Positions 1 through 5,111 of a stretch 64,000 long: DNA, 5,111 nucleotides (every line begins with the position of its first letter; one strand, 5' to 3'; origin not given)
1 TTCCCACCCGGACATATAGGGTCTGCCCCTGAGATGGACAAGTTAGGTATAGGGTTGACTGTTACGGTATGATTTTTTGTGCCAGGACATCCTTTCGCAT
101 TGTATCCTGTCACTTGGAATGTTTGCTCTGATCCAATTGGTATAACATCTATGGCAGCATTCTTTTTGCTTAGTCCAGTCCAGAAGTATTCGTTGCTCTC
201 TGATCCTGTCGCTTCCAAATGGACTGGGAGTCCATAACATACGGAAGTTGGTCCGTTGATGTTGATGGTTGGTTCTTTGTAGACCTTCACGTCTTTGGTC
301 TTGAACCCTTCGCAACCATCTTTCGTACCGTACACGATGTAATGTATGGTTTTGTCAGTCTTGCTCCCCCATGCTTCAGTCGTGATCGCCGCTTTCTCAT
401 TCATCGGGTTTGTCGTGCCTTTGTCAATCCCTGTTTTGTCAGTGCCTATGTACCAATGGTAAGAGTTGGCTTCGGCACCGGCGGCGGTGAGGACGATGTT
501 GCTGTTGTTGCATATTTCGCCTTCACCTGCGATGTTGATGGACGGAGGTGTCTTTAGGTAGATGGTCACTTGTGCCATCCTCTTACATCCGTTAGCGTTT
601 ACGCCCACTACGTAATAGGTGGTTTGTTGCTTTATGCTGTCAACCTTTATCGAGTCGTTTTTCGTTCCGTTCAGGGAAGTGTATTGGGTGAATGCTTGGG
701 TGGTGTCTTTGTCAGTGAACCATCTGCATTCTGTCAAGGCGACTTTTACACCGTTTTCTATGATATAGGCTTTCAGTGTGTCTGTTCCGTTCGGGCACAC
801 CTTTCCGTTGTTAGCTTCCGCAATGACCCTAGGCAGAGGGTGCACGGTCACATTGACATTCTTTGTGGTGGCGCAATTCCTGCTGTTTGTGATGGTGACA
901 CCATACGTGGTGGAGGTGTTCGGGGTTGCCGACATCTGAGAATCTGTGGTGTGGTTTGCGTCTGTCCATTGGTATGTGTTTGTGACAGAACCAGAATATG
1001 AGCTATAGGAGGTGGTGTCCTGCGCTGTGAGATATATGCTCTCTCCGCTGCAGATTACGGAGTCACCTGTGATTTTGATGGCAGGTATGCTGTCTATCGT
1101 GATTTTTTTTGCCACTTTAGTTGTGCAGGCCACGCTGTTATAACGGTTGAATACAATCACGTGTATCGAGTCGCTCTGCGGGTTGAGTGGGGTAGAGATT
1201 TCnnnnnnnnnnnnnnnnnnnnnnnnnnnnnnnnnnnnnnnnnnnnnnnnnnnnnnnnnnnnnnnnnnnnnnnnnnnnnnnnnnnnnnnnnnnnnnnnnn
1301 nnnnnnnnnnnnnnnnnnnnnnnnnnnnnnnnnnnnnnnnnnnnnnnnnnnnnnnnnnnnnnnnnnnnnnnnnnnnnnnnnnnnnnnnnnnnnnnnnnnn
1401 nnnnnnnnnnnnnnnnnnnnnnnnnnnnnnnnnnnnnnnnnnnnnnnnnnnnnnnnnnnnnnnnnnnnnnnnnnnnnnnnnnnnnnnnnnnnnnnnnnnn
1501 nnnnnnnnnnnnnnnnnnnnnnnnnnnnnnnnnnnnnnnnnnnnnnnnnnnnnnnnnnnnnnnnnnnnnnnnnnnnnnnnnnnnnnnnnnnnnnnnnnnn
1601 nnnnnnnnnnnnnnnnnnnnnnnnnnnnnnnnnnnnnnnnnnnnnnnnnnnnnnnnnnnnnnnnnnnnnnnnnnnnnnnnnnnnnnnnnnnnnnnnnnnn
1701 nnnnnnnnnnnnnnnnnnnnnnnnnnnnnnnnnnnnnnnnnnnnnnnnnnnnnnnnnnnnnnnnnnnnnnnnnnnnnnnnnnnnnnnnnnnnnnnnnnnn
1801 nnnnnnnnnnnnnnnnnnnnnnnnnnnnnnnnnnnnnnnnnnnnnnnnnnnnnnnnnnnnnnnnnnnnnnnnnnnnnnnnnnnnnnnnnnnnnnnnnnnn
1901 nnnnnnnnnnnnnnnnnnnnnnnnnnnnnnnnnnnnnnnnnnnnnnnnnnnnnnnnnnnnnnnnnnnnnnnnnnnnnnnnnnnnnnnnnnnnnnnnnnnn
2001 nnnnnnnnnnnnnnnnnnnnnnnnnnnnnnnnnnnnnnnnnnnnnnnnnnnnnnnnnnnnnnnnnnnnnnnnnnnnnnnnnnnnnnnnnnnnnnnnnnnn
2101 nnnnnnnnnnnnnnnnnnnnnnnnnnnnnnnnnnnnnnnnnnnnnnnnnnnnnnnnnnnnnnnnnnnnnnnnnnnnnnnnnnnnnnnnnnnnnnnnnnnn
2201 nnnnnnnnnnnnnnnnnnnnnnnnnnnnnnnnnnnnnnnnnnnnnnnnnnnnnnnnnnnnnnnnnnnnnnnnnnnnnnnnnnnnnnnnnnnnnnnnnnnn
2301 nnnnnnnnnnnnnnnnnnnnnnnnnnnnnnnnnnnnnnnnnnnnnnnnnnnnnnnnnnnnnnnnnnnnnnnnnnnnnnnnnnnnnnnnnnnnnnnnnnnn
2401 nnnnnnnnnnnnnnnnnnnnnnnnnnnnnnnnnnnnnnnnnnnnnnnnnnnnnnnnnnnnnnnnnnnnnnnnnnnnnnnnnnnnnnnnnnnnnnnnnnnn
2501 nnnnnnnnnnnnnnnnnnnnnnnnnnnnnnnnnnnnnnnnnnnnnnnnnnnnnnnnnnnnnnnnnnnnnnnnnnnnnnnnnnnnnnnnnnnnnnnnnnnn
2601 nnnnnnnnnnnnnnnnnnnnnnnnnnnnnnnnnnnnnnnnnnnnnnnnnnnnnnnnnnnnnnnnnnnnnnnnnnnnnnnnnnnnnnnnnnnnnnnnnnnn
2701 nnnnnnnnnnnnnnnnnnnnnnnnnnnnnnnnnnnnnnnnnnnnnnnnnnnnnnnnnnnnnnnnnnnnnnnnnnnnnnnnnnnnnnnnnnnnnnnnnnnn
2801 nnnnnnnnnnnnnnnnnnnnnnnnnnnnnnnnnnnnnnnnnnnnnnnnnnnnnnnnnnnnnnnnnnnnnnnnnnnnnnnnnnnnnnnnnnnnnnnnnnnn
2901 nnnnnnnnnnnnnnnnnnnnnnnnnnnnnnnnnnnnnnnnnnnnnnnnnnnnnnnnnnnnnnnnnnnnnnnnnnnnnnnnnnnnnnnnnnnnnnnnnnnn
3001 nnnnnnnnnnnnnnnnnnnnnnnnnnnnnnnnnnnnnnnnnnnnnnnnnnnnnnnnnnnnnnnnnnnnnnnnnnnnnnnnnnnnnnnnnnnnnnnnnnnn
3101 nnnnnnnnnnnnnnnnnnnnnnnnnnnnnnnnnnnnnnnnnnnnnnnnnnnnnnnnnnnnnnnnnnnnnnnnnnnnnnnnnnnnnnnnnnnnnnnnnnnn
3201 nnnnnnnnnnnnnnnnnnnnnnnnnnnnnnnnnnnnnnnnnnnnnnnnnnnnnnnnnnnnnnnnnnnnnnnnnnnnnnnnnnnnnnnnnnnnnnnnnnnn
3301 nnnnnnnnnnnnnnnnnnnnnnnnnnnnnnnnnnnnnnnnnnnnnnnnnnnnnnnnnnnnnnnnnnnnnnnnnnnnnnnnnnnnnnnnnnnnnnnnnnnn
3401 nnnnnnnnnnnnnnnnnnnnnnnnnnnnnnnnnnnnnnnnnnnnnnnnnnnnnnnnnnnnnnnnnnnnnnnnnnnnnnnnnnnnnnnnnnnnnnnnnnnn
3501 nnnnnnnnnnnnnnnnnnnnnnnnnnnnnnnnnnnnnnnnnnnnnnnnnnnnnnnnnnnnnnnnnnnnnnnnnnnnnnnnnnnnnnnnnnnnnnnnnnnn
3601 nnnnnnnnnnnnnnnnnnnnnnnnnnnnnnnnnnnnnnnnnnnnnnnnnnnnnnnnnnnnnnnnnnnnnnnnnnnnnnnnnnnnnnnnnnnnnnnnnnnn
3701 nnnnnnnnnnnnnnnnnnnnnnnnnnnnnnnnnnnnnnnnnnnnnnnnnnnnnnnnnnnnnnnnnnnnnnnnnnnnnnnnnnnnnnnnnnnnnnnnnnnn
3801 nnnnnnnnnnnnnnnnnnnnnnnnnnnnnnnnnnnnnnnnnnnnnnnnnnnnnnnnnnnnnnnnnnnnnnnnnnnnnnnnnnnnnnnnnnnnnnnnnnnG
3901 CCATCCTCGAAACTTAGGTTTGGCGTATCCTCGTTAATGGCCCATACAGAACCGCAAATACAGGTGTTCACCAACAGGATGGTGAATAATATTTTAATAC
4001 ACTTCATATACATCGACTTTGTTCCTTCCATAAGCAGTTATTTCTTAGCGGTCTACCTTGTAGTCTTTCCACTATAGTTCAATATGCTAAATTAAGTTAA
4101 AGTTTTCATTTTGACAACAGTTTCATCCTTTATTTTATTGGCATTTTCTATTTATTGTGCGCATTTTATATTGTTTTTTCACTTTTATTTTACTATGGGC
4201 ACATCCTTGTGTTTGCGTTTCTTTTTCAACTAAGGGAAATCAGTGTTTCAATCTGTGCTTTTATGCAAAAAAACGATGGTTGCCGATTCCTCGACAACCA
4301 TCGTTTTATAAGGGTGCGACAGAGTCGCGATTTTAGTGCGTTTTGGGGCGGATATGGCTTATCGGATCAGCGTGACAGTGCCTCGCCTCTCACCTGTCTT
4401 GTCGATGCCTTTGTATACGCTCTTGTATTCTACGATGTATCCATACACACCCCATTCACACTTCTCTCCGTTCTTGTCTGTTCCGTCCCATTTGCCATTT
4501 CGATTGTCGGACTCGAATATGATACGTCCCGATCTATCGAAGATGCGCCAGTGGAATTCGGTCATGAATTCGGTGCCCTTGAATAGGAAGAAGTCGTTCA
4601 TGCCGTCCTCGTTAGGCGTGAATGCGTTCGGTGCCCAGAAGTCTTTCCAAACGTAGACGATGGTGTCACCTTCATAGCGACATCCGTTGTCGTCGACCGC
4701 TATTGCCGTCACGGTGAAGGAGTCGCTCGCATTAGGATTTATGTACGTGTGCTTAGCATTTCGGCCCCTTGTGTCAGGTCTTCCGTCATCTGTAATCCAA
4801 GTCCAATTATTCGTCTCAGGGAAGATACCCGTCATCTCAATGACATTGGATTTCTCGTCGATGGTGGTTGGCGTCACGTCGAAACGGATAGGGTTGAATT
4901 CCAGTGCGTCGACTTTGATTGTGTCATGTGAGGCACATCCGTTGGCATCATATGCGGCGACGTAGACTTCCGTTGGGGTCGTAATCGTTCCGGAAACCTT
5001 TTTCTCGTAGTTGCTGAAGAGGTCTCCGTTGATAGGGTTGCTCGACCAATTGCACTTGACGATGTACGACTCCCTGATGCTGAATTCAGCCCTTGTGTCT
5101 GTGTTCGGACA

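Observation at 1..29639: Two tandem paralogous giant adhesin genes fill nearly half the window; at least one is T9SS type-B sorted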

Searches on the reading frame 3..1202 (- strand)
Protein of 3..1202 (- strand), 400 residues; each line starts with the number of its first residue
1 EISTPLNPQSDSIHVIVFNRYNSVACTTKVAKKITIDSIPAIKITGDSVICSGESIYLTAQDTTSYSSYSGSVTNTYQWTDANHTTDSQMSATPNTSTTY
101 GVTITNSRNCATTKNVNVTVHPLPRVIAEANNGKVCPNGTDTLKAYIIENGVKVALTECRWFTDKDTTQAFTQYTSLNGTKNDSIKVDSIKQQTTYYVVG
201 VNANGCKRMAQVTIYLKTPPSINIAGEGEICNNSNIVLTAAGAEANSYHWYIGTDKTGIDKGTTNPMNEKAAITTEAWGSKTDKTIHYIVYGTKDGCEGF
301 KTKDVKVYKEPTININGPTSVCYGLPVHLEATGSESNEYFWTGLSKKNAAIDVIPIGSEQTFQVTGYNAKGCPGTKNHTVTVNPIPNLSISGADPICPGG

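Call 18: find_related_loci(query=window:3-1202:-, collection=genome_contigs, flank=10000)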
Query window:3-1202:- (400 aa) in genome_contigs; peptide patterns used: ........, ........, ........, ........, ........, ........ (x = any residue, [..] = any of these).
28 stretches matched a pattern; 1 encode a relative of the query (tblastn E <= 1e-3); 1 distinct loci.
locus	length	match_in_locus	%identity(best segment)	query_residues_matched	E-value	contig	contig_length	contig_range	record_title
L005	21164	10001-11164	55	11-400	4e-133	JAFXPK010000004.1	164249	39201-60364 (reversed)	MAG: Paludibacteraceae bacterium isolate RGIG6625 Sheep_Rumen-1__c23795, whole genome shotgun sequence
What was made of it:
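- Tried and rejected: The genome_contigs scan (call 18) found only a related species (L005), not this genome.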

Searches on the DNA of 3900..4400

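Call 73: search_rna_families(source=window, start=3900, end=4400, threshold=evalue, max_evalue=1)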
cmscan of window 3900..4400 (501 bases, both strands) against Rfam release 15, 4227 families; matches with E-value up to 1: 2.
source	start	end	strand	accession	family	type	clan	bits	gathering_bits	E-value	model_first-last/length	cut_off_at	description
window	4224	4313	+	RF02059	STnc50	Gene; sRNA;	-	20.1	55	0.79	1-84/84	no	Salmonella enterica sRNA STnc40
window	4267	4310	-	RF04207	MIR5048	Gene; miRNA;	-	14.4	160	0.41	1-356/356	no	MIR5048 microRNA precursor family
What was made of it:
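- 4032..4225 (-): Conserved leader or promoter region of gene 2. It is about 95% identical across three species, more conserved than the coding sequence. No Rfam family (call 73).
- Tried and rejected: Rfam on the gene 1-gene 2 spacer gave nothing (call 73).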

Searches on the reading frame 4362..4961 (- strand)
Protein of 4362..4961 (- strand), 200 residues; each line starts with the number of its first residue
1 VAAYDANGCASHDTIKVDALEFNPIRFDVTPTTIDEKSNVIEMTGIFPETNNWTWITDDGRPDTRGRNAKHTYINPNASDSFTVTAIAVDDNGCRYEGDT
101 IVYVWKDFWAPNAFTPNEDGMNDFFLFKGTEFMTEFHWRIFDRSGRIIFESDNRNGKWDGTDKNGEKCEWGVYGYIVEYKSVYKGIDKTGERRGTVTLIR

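Call 64: find_related_loci(query=A3, collection=metagenome_contigs, flank=10000)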
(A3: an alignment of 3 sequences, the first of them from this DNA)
Query A3 (200 aa) in metagenome_contigs; peptide patterns used: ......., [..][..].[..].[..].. (x = any residue, [..] = any of these).
191 stretches matched a pattern; 8 encode a relative of the query (tblastn E <= 1e-3); 8 distinct loci.
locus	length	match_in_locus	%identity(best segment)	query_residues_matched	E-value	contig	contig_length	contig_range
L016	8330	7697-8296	88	1-200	5e-123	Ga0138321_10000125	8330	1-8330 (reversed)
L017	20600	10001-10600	79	1-200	5e-108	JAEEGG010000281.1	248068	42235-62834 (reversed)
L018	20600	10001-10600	79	1-200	5e-108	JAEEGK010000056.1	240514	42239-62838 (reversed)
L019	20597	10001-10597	52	1-200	6e-65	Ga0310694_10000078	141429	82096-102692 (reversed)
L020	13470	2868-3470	44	1-200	2e-53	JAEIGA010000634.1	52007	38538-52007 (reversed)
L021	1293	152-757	40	1-200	9e-52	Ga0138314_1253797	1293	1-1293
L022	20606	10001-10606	38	1-200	1e-48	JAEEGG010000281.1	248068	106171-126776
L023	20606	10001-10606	38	1-200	1e-48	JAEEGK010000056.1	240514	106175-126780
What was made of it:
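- The exact-peptide scan that found the tails of gene 1 orthologues and short paralogs found no third tail on the L017 contig (call 64).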

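Call 66: search_protein_families(library=pfam, proteins=[L019:10645-13155:+, L019:13949-15514:+, L019:15592-16680:-, L019:16754-18922:-, L019:18976-20271:-], max_evalue=0.01)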
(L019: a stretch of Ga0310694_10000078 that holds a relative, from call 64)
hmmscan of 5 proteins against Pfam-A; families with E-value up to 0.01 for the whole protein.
L019:10645-13155:+ (837 aa): 4 families
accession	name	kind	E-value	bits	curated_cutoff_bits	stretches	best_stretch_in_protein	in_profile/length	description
PF00488.27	MutS_V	-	1.1e-30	107.5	30.2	1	362-541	2-183/188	MutS domain V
PF01713.27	Smr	-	7.3e-22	77.8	25.7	1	762-836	1-76/77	Smr domain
PF20297.4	MSSS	-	1.4e-08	34.7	26.8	1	686-724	1-41/42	MutS2 and Smr-associated SH3 domain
PF13401.12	AAA_22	-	0.00097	19.9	27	0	357-468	4-109/130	AAA domain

L019:13949-15514:+ (522 aa): 2 families
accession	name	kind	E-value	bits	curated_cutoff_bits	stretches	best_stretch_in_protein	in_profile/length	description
PF01145.31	Band_7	-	1.2e-21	78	23.6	1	51-211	20-175/176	SPFH domain / Band 7 family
PF15975.10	Flot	-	1.1e-09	38.8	27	1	384-481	1-102/124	Flotillin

L019:15592-16680:- (363 aa): 1 family
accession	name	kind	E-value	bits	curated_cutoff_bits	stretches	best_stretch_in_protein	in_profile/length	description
PF03372.29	Exo_endo_phos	-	4.3e-06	27.1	24.5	1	71-344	3-215/225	Endonuclease/Exonuclease/phosphatase family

L019:16754-18922:- (723 aa): 6 families
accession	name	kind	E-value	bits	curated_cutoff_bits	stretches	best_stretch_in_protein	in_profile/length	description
PF01138.27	RNase_PH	-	5.8e-57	192.1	25.5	2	22-153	2-130/130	3' exoribonuclease family, domain 1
PF03725.20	RNase_PH_C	-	2.4e-24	85.5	20.8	2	156-220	1-67/67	3' exoribonuclease family, domain 2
PF00575.29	S1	-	3.4e-17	63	22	1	636-709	2-74/74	S1 RNA binding domain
PF00013.35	KH_1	-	1.2e-12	47.9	21.5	1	572-630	4-65/66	KH domain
PF03726.19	PNPase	-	7.8e-11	42.7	24.6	1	270-334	20-81/81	Polyribonucleotide nucleotidyltransferase, RNA binding domain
PF22675.2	KH-I_KHDC4-BBP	-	0.00025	21.3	30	1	577-621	6-48/76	KHDC4/BBP-like, KH-domain type I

L019:18976-20271:- (432 aa): 1 family
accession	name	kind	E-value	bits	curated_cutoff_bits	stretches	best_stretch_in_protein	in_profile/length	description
PF00328.27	His_Phos_2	-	6.7e-19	68.9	23.6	1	73-399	10-354/354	Histidine phosphatase superfamily (branch 2)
